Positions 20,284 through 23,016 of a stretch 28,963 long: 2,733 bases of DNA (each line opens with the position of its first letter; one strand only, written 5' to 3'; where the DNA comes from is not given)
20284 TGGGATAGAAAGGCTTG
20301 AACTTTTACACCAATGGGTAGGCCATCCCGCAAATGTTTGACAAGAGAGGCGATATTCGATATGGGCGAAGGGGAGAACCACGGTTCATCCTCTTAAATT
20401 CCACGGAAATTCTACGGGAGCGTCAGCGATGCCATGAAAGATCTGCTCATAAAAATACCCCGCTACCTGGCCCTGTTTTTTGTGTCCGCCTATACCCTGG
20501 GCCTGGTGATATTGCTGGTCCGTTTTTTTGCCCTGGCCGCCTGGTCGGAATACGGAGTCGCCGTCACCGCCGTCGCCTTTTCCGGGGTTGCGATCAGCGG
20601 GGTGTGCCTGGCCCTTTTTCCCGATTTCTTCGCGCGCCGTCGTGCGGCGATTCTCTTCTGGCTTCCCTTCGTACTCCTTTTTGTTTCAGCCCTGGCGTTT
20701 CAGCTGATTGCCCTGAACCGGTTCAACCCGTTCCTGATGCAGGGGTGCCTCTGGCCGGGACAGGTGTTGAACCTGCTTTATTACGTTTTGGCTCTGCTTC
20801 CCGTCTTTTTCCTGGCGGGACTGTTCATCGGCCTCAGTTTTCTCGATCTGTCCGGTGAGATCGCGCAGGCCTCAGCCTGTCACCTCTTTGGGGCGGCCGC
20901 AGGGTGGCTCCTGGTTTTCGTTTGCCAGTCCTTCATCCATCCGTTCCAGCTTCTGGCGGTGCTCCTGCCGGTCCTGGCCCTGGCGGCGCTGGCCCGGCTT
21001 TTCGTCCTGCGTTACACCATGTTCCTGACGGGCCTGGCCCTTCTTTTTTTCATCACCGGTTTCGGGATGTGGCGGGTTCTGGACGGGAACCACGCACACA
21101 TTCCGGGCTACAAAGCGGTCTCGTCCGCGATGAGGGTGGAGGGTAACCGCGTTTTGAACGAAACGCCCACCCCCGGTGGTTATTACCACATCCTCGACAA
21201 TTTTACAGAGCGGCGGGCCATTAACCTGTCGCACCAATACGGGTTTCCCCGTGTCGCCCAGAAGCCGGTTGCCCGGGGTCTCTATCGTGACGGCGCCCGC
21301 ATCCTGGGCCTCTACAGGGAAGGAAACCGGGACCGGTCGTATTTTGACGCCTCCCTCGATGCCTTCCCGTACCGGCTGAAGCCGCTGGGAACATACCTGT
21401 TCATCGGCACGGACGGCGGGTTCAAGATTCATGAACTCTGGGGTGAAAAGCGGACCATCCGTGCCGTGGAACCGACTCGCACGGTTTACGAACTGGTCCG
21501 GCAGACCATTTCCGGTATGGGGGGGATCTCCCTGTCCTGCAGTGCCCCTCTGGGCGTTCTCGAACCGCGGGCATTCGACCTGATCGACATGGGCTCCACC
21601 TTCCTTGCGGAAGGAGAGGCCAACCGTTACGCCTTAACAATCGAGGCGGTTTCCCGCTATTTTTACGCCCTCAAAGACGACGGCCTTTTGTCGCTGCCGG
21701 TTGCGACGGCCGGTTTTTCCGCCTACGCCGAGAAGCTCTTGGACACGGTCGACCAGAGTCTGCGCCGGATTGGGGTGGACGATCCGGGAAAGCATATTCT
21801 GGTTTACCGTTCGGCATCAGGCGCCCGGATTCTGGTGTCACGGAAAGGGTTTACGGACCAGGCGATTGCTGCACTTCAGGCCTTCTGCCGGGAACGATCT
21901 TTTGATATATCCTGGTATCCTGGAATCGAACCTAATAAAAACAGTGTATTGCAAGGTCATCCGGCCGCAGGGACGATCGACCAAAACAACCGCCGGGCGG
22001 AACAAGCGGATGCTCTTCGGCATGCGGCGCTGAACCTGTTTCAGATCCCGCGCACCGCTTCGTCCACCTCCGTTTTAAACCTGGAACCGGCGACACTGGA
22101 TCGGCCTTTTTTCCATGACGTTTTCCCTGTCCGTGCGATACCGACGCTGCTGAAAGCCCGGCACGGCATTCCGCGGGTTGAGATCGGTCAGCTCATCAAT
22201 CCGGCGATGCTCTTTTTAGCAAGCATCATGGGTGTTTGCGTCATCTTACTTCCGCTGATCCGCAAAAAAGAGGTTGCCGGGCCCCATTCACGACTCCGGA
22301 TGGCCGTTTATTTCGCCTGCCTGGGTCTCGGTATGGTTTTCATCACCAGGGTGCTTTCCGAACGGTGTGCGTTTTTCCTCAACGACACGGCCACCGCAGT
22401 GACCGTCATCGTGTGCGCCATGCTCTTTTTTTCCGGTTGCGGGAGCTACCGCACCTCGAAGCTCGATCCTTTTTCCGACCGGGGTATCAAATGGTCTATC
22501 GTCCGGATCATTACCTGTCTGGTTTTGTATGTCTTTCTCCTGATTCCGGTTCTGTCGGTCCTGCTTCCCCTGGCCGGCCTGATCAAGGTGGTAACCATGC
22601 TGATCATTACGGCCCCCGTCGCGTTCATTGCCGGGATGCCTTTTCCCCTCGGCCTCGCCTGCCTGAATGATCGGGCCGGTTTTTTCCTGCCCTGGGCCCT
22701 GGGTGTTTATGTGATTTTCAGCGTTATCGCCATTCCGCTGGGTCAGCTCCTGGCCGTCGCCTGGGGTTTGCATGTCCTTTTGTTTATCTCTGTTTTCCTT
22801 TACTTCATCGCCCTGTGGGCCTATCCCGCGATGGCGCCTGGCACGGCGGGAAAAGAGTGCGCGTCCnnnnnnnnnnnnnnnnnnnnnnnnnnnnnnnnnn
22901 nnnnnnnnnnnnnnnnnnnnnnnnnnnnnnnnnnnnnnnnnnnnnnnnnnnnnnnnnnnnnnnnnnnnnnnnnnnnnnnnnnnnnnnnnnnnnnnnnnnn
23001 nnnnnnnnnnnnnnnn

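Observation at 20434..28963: Candidate undescribed periplasmic respiratory module: CbcL-like quinol oxidoreductase + octaheme cytochrome + rhodanese lipoprotein + Tat flavoenzyme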

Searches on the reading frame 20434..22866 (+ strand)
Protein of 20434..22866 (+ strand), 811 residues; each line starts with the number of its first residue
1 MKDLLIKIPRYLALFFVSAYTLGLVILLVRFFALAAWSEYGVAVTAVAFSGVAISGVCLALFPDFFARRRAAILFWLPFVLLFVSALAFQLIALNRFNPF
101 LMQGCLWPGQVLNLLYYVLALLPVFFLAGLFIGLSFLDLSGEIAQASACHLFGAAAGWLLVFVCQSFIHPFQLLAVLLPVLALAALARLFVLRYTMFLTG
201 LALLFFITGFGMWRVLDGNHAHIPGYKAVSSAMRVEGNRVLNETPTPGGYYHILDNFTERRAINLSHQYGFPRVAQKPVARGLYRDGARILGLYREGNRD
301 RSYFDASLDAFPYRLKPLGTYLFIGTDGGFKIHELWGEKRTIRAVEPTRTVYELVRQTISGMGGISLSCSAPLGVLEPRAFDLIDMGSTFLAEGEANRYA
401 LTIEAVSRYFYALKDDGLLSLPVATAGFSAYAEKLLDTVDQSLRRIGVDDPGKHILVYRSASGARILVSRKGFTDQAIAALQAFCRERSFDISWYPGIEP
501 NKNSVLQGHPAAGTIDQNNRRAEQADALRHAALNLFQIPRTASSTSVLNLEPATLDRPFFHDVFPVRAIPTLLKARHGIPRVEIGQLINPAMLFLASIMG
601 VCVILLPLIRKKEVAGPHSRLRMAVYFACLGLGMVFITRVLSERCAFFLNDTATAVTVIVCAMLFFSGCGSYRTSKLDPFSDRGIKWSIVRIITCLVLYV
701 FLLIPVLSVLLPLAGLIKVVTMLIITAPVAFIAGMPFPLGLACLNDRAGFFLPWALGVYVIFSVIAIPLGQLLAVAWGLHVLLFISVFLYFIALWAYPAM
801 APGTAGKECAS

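Call 5: search_protein_families(library=pfam, proteins=[window:20434-22866:+], max_evalue=0.01)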
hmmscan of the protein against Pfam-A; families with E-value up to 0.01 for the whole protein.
window:20434-22866:+ (811 aa): 1 family
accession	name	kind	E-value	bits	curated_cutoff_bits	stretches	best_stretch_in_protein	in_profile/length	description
PF13567.11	DUF4131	-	0.00098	19.3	31.6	1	173-242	5-75/165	Domain of unknown function (DUF4131)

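Call 6: search_protein_families(library=ncbifam, proteins=[window:20434-22866:+], max_evalue=0.01)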
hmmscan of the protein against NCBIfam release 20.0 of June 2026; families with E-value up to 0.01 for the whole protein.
window:20434-22866:+ (811 aa): 0 families

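Call 36: search_protein_families(library=pfam, proteins=[window:20434-22866:+], max_evalue=10)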
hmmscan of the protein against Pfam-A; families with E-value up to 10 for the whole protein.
window:20434-22866:+ (811 aa): 1 family
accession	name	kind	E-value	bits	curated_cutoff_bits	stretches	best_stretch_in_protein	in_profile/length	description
PF13567.11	DUF4131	-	0.00098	19.3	31.6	1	173-242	5-75/165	Domain of unknown function (DUF4131)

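Call 37: search_solved_structures(query=window:20434-22866:+, max_evalue=10)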
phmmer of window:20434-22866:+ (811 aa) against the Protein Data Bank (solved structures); distinct sequences matched with E-value up to 10: 0.

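Call 57: find_homologous_proteins(query=window:20434-22866:+, max_evalue=0.001)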
Query window:20434-22866:+ (811 aa): 181 proteins with E <= 0.001 among 8000 candidates; the best 120 are listed.
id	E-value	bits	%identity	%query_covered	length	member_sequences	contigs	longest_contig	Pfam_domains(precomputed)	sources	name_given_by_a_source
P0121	0.0e+0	1807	100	100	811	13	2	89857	-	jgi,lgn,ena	-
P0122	0.0e+0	1589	88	100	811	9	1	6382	-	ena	-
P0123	0.0e+0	1461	81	100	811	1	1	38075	-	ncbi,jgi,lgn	-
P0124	0.0e+0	1426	79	100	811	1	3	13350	-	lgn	-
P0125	0.0e+0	1261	70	100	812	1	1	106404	-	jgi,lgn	jgi:hypothetical protein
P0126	0.0e+0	1067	62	100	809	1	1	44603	-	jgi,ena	-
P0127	0.0e+0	1055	61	99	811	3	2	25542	-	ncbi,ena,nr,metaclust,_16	ncbi:MAG: hypothetical protein GX147_06300 [Deltaproteobacteria bacterium]|nr:hypothetical protein [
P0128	0.0e+0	1047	60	99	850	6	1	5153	-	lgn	-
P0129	0.0e+0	1039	59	99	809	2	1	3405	-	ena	-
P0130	0.0e+0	1022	58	99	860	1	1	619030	-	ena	-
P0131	7.3e-291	985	56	100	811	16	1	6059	-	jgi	-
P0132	4.8e-257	874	54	98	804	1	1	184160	-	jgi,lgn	jgi:hypothetical protein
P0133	8.0e-176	605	42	97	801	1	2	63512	-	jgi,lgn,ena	-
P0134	8.7e-154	532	39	95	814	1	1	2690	-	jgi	jgi:spermidine synthase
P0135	3.4e-151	524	38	97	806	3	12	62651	-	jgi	jgi:spermidine synthase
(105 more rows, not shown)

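Call 73: predict_structure(alignment_id=A3)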
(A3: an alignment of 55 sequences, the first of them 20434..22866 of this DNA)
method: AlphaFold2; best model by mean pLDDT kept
length: 811 residues; sequences in the alignment: 55
mean_pLDDT: 86.5   pTM: 0.89
mean pLDDT of the five models: 86.5, 86.4, 86.0, 84.0, 84.0
residues with pLDDT >= 90: 466; 70-90: 258; 50-70: 56; < 50: 31
segments of 3 or more residues with pLDDT < 50: 269-272, 513-523, 541-545, 802-811
pLDDT, mean of each block of 10 residues (from residue 1): 78 97 94 86 88 92 90 95 95 87 80 91 97 93 94 97 94 95 93 90 94 87 85 86 90 89 70 68 92 82 86 93 94 84 93 91 89 89 94 87 95 95 79 90 92 93 91 93 88 86 60 45 64 73 57 88 73 65 77 89 81 61 93 97 94 94 98 91 92 95 91 91 97 95 79 91 94 91 96 87 40 34
secondary structure, 60 per line:
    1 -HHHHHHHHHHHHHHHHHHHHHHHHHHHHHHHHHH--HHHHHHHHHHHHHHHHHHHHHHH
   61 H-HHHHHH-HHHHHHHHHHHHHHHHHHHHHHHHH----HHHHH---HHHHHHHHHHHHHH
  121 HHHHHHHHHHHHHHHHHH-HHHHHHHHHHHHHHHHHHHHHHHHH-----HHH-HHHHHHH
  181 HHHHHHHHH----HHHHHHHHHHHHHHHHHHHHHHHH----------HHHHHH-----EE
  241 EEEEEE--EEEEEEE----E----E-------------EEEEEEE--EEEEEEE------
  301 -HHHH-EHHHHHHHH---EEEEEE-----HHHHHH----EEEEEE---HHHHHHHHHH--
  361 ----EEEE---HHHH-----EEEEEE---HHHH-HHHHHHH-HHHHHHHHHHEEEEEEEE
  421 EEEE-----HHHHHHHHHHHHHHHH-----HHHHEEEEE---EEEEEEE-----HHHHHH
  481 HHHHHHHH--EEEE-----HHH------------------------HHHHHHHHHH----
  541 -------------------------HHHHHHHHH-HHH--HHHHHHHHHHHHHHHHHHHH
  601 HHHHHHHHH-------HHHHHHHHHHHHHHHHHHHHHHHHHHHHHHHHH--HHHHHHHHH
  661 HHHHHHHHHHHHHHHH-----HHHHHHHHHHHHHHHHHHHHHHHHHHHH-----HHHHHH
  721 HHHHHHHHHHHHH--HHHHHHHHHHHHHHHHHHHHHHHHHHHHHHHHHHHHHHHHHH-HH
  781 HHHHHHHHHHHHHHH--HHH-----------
elements in order (helices of 4 or more, strands of 3 or more residues): H2-35 H38-61 H63-68 H70-94 H99-103 H107-138 H140-164 H174-189 H194-217 H228-233 E239-246 E249-255 E279-285 E288-294 H302-305 H308-315 E319-324 H330-335 E340-345 H349-358 E365-368 H372-375 E381-386 H390-393 H395-401 H403-412 E413-424 H430-445 H451-454 E455-459 E463-469 H475-488 E491-494 H527-536 H566-574 H581-609 H617-649 H652-676 H682-709 H715-733 H736-777 H779-795

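Call 75: fold_search(model_id=the predicted structure, library=pdb)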
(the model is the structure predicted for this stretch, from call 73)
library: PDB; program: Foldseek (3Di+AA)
matches with E <= 10: 1374; with E <= 0.001: 60
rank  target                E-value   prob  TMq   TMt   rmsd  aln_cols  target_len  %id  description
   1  6o64_D                6.1e-06  1.00  0.21  0.56   4.8       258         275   13  Crystal Structure of Arabidopsis thaliana Spermidine Synthase isoform 2 (AtSPDS2) (released 2019-06-05)
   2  6o64_B                8.4e-06  1.00  0.22  0.55   4.8       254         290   14  Crystal Structure of Arabidopsis thaliana Spermidine Synthase isoform 2 (AtSPDS2) (released 2019-06-05)
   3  1xj5_B                1.0e-05  1.00  0.21  0.55   4.8       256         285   14  X-RAY STRUCTURE OF SPERMIDINE SYNTHASE FROM ARABIDOPSIS THALIANA GENE AT1G23820 (released 2004-10-05)
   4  1inl_B                1.0e-05  1.00  0.21  0.53   5.3       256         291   19  Crystal Structure of Spermidine Synthase from Thermotoga Maritima (released 2001-11-21)
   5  6o63_D                1.8e-05  1.00  0.21  0.54   5.1       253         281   15  Crystal Structure of Arabidopsis thaliana Spermidine Synthase isoform 1 (AtSPDS1) (released 2019-06-05)
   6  4yuv_B                2.0e-05  1.00  0.22  0.55   5.0       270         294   16  Crystal structure of Trypanosoma cruzi spermidine synthase in complex with decarboxylated S-adenosylmethionine (released 2015-09-09)
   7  6o65_D                2.1e-05  1.00  0.22  0.54   4.8       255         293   14  Crystal Structure of Arabidopsis thaliana Spermidine Synthase isoform 1 (AtSPDS1) in complex with decarboxylated S-ade (released 2019-06-05)
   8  2pt9_C                2.3e-05  1.00  0.21  0.54   6.6       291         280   12  The structure of Plasmodium falciparum spermidine synthase in complex with decarboxylated S-adenosylmethionine and the (released 2008-04-01)
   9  6o64_E                2.4e-05  1.00  0.22  0.56   4.9       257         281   13  Crystal Structure of Arabidopsis thaliana Spermidine Synthase isoform 2 (AtSPDS2) (released 2019-06-05)
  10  3gjy                  2.6e-05  1.00  0.22  0.58   4.8       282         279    8  Crystal structure of a probable spermidine synthase from Corynebacterium glutamicum ATCC 13032 (released 2009-03-24)
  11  6o64_F                2.7e-05  1.00  0.21  0.54   5.0       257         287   14  Crystal Structure of Arabidopsis thaliana Spermidine Synthase isoform 2 (AtSPDS2) (released 2019-06-05)
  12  5y4p_B                2.7e-05  1.00  0.20  0.53   4.9       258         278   14  Crystal structure of Trypanosoma cruzi spermidine synthase in complex with 5-methoxy-2-(5-methyl-4,5-dihydro-1H-imidaz (released 2018-08-08)
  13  6o64_G                2.9e-05  1.00  0.21  0.54   4.9       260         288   13  Crystal Structure of Arabidopsis thaliana Spermidine Synthase isoform 2 (AtSPDS2) (released 2019-06-05)
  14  6o64_A                3.2e-05  1.00  0.21  0.55   5.0       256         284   13  Crystal Structure of Arabidopsis thaliana Spermidine Synthase isoform 2 (AtSPDS2) (released 2019-06-05)
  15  6o64_C                3.2e-05  1.00  0.21  0.54   4.9       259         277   14  Crystal Structure of Arabidopsis thaliana Spermidine Synthase isoform 2 (AtSPDS2) (released 2019-06-05)
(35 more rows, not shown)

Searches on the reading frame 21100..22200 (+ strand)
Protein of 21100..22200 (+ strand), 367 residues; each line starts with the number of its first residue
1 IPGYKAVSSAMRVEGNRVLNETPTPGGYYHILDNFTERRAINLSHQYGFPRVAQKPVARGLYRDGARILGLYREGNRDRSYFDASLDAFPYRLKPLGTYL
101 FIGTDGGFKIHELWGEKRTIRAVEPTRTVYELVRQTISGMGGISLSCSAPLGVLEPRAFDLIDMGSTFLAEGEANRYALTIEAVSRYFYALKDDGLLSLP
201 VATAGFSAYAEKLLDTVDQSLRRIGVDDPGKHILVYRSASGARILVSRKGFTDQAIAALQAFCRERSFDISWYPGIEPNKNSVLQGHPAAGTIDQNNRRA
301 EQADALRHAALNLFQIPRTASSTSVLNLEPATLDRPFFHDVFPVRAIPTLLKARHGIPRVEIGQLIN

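Call 36: search_protein_families(library=pfam, proteins=[window:21100-22200:+], max_evalue=10)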
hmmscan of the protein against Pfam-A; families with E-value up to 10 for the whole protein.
window:21100-22200:+ (367 aa): 1 family
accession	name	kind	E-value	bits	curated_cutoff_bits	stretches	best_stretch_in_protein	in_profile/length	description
PF00325.26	Crp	-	0.14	12.4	21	1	178-197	13-32/32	Bacterial regulatory proteins, crp family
